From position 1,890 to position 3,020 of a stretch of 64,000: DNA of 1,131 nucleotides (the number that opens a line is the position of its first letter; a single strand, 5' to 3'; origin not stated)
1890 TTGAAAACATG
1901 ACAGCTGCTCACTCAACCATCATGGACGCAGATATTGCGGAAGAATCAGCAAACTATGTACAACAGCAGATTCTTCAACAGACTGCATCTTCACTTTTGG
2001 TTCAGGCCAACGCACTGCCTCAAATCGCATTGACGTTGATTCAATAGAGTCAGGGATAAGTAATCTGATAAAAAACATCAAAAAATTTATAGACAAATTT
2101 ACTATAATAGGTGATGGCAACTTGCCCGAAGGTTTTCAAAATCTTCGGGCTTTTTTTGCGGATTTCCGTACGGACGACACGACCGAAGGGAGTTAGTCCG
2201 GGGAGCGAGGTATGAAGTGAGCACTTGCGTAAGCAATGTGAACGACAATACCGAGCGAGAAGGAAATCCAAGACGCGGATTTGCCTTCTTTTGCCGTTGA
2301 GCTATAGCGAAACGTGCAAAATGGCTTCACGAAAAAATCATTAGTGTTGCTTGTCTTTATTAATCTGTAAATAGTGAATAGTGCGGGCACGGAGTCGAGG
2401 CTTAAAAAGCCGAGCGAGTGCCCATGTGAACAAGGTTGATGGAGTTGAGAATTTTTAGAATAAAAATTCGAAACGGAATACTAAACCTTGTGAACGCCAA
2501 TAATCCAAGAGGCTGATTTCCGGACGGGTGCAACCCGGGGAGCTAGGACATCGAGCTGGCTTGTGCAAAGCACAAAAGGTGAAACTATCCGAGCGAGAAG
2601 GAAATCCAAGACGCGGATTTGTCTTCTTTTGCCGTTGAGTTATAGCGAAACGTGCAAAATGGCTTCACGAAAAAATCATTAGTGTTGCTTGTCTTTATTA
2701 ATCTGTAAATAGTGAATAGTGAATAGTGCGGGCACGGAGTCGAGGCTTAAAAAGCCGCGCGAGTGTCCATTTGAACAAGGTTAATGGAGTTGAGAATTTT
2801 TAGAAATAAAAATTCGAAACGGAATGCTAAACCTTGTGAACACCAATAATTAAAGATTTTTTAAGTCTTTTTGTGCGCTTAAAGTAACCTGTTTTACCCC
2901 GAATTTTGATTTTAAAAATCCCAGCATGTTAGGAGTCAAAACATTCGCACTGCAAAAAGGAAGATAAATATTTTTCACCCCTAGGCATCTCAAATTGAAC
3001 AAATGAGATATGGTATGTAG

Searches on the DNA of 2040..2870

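Call 83: search_rna_families(source=window, start=2040, end=2870, threshold=evalue, max_evalue=1)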
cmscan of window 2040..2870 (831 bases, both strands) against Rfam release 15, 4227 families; matches with E-value up to 1: 2.
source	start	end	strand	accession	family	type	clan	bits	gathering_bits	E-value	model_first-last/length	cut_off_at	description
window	2070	2156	+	RF02846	Ref84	Gene; antisense;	-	28.6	52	0.21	1-87/87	no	Enterococcus sRNA 84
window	2065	2156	+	RF00112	CyaR_RyeE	Gene; sRNA;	-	20.2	47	0.65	1-85/85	no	CyaR/Rye RNA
